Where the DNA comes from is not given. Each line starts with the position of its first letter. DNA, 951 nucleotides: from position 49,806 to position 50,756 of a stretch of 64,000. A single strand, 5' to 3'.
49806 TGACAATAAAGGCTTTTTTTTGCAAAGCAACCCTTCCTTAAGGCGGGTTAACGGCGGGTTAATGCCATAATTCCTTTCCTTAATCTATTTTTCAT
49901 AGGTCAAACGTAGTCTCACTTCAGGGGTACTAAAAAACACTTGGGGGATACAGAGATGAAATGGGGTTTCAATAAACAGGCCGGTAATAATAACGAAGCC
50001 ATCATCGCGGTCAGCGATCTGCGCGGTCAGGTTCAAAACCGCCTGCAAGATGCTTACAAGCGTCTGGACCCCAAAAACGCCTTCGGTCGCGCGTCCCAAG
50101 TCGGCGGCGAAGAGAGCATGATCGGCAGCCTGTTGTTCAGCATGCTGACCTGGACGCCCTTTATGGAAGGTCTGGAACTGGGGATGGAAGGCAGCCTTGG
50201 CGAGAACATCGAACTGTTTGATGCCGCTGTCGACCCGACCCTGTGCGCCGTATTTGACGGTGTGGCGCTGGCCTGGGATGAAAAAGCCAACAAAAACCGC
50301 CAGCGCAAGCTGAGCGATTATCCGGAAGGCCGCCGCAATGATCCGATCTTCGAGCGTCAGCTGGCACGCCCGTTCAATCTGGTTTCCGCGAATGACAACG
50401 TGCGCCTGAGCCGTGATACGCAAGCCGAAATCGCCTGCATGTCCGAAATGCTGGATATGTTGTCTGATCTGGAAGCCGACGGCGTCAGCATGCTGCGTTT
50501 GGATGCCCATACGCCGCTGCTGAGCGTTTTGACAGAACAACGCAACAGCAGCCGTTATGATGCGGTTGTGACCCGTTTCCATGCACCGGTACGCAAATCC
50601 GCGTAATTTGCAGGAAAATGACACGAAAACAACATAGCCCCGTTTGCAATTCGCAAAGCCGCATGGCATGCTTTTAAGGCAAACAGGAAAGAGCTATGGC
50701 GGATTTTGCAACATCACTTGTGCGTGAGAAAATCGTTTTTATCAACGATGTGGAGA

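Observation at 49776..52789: Run of four consecutive orphan genes (216, 283, 195, 143 aa) with no recognisable domains, embedded among ubiquinone/methyltransferase housekeeping genes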

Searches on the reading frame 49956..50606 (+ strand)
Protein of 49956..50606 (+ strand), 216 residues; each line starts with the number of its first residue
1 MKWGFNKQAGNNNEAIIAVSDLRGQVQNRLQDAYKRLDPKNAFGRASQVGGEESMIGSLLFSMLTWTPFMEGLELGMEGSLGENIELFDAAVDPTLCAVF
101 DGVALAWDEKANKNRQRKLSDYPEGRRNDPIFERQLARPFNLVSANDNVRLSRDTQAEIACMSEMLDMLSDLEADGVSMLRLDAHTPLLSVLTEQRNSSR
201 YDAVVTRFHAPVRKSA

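Call 4: search_protein_families(library=pfam, proteins=[window:49956-50606:+], max_evalue=1)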
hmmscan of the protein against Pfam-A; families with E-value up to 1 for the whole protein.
window:49956-50606:+ (216 aa): 0 families

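Call 5: search_protein_families(library=ncbifam, proteins=[window:49956-50606:+], max_evalue=1)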
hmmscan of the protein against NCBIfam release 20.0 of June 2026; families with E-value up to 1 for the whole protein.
window:49956-50606:+ (216 aa): 0 families

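Call 6: search_protein_families(library=phrogs, proteins=[window:49956-50606:+], max_evalue=1)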
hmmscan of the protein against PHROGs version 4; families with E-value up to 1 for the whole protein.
window:49956-50606:+ (216 aa): 0 families

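Call 7: search_protein_families(library=padloc, proteins=[window:49956-50606:+], max_evalue=1)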
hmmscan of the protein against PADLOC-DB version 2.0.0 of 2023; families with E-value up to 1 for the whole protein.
window:49956-50606:+ (216 aa): 0 families

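Call 20: find_homologous_proteins(query=window:49956-50606:+, max_evalue=0.001)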
Query window:49956-50606:+ (216 aa): 9 proteins with E <= 0.001 among 175 candidates.
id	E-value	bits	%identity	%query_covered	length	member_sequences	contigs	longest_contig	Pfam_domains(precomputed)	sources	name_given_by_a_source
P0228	1.9e-138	477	100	100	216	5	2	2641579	-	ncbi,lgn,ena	-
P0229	6.6e-127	439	91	100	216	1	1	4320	-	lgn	-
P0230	4.5e-126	437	90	100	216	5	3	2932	-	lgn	-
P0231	5.8e-124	430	88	100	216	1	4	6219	-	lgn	-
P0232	1.2e-122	425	88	100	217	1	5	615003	-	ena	-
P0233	2.2e-116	405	82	100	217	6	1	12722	-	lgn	-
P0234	2.4e-109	382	79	100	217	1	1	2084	-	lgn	-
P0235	6.6e-86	305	65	100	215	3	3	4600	-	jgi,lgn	jgi:hypothetical protein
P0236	1.5e-19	89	32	96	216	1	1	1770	-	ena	-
